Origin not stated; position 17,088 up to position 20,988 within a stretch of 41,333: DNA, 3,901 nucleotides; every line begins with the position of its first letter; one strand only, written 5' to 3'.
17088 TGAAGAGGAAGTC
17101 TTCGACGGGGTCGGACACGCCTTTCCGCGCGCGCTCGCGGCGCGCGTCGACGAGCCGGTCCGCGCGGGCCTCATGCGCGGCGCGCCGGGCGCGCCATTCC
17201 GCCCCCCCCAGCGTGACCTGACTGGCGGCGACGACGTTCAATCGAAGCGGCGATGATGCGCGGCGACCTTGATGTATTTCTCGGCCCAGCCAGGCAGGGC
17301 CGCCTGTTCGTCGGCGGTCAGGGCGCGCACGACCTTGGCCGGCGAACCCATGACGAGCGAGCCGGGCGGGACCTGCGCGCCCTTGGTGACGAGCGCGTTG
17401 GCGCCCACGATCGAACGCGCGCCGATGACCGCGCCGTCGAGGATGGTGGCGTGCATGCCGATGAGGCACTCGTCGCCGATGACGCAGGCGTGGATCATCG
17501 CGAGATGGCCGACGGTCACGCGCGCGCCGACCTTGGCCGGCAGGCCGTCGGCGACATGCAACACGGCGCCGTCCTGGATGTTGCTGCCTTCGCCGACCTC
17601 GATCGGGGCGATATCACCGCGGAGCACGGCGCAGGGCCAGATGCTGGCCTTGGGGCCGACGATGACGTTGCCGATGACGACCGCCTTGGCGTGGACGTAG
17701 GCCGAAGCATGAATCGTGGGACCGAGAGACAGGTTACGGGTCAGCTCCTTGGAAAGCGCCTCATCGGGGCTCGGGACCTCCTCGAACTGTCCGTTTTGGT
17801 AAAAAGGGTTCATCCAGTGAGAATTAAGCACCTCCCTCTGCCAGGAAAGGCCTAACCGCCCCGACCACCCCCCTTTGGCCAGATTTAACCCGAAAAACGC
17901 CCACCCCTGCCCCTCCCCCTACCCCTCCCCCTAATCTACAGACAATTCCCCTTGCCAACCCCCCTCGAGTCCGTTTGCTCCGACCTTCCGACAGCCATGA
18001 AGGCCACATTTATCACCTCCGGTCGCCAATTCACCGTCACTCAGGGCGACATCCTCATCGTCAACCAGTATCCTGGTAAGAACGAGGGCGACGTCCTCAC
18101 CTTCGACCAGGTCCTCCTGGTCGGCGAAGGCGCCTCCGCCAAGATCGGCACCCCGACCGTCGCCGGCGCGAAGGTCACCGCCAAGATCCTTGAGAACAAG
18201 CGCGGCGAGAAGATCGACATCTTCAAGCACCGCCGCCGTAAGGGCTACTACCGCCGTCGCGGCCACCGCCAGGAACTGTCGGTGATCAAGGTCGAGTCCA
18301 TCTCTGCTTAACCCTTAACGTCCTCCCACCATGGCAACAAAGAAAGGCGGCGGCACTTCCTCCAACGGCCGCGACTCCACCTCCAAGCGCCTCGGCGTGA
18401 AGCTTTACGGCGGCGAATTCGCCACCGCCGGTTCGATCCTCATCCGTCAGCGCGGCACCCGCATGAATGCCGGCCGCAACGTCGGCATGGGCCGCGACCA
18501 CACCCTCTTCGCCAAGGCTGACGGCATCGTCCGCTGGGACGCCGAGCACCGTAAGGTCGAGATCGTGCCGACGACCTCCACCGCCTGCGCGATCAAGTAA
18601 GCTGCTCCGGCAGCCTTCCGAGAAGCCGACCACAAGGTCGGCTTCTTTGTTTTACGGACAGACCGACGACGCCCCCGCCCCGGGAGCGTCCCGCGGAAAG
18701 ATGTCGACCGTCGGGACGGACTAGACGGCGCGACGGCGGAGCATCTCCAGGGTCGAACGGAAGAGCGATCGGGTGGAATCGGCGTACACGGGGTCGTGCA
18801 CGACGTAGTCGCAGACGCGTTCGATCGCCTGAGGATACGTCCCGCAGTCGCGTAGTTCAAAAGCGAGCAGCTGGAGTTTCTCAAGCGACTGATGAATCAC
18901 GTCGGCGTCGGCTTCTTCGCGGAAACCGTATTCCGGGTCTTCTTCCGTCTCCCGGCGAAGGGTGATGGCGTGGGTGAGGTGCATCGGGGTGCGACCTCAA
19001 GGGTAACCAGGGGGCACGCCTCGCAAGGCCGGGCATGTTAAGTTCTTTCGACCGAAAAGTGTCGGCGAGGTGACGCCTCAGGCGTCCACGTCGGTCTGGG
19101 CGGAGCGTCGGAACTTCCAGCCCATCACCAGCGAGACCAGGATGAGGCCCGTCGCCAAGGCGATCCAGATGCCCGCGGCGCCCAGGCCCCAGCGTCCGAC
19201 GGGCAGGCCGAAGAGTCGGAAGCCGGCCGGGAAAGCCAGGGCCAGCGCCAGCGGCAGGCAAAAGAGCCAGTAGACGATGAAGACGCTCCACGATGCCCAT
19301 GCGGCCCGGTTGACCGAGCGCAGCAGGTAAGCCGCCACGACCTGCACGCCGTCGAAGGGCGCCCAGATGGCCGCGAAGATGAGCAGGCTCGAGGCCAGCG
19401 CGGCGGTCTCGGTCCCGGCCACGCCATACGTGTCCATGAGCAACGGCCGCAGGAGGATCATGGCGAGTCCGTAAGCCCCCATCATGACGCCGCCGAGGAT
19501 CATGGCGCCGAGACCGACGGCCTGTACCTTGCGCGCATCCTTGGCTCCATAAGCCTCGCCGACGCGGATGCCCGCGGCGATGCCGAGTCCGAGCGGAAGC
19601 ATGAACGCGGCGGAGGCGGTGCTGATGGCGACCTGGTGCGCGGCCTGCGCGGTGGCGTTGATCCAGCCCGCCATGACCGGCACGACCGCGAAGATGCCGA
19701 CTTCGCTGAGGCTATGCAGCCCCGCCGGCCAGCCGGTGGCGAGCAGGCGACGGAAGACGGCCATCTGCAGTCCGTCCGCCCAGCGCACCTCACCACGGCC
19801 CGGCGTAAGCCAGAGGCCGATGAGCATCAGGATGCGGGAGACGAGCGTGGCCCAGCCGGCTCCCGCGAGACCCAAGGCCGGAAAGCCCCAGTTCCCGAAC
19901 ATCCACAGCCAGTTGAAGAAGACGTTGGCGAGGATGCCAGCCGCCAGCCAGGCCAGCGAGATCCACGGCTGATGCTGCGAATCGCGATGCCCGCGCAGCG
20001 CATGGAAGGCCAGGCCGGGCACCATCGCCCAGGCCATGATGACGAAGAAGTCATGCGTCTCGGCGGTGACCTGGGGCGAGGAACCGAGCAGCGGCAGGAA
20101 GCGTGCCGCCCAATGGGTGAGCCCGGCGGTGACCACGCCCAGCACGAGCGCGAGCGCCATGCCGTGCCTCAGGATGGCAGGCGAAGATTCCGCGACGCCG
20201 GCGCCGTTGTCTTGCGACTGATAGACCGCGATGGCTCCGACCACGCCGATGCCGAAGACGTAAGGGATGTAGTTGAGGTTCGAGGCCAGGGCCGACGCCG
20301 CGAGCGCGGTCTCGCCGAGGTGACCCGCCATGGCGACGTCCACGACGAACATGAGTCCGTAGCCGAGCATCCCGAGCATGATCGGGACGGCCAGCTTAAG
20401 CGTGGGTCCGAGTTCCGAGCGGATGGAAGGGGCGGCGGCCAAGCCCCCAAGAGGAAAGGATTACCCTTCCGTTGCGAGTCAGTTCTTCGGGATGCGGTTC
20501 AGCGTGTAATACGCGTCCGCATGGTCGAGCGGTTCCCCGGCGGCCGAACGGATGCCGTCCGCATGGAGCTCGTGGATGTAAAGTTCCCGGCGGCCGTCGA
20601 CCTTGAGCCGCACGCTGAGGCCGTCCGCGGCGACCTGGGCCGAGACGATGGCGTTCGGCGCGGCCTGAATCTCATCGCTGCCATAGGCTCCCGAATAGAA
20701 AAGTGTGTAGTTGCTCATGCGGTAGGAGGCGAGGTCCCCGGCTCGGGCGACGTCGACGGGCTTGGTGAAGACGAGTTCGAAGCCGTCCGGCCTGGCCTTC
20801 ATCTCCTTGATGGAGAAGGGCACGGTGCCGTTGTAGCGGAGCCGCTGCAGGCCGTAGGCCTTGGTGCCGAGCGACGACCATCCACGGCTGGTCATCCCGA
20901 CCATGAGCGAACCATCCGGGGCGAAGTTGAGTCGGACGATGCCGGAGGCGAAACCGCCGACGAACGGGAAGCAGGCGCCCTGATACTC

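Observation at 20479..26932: Fully exported, translationally coupled operon (DJ-1/PfpI, TAT TIM-barrel, pentahaem cytochrome c, beta-propeller) under a divergent XylR-like regulator: candidate uncharacterised periplasmic carbohydrate-oxidation module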

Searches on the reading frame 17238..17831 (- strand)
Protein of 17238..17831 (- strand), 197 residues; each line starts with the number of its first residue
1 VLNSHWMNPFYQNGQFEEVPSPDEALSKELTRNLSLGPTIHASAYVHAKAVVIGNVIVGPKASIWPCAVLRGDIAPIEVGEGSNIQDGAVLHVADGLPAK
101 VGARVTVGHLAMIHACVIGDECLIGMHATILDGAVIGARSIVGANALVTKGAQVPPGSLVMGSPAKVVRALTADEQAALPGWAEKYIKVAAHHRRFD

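Call 83: search_protein_families(library=pfam, proteins=[window:17238-17831:-], max_evalue=0.00001)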
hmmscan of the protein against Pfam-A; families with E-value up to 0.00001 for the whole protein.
window:17238-17831:- (197 aa): 2 families
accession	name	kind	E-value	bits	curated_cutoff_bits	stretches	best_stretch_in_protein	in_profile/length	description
PF00132.30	Hexapep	-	7.7e-19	67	27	2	116-150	2-36/36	Bacterial transferase hexapeptide (six repeats)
PF25084.1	LbH_EIF2B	-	6.2e-07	29.8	54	0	101-160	24-93/105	EIF2B subunit epsilon LbH domain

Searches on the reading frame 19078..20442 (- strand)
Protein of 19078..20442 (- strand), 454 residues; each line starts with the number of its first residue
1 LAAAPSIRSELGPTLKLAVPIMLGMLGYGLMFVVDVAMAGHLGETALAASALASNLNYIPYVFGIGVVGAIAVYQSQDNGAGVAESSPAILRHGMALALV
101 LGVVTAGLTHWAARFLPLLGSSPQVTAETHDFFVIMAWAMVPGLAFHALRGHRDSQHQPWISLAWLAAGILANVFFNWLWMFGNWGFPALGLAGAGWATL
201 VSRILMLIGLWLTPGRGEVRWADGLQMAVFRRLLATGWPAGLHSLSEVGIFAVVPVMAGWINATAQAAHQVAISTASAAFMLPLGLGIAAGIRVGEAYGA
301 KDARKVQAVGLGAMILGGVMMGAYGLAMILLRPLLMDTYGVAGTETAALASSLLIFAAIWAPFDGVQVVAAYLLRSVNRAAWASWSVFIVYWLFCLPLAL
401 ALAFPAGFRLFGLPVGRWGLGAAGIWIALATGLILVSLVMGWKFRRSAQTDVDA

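Call 4: search_protein_families(library=pfam, proteins=[window:19078-20442:-], max_evalue=0.01)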
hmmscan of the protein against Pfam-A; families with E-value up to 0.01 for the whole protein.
window:19078-20442:- (454 aa): 1 family
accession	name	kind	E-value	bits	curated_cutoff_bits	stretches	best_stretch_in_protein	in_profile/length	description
PF01554.23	MatE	-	3.4e-37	128.1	24.9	2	20-179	1-161/161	MatE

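Call 5: search_protein_families(library=ncbifam, proteins=[window:19078-20442:-], max_evalue=0.01)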
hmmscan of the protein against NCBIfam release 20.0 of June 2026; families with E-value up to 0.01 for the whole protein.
window:19078-20442:- (454 aa): 5 families
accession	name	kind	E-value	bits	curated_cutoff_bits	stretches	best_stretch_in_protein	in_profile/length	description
TIGR00797.1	matE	subfamily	5.3e-56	190.2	147.4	1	20-410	1-392/396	MATE family efflux transporter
NF001214.0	PRK00187.1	equivalog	1.5e-47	162.6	449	1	8-445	6-442/464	NorM family multidrug efflux MATE transporter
NF000263.1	MATE_multi_NorM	equivalog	4.4e-25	89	950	1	16-444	22-445/459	multidrug efflux MATE transporter NorM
NF041801.1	MATE_SolL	equivalog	6.4e-13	48.3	780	1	15-413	23-427/458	solanimycin export family MATE transporter SolL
NF052396.1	MATE_WgkD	equivalog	1.5e-07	30.8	510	1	16-391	7-383/428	tryglysin-associated MATE efflux transporter WgkD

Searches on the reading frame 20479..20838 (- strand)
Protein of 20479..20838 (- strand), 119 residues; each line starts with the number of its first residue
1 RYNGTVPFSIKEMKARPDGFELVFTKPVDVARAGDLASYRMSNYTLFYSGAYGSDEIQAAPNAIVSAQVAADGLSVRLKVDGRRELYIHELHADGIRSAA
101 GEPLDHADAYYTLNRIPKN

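Call 39: search_protein_families(library=pfam, proteins=[window:20479-20838:-], max_evalue=0.1)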
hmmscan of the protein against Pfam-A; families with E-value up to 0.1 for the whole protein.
window:20479-20838:- (119 aa): 0 families
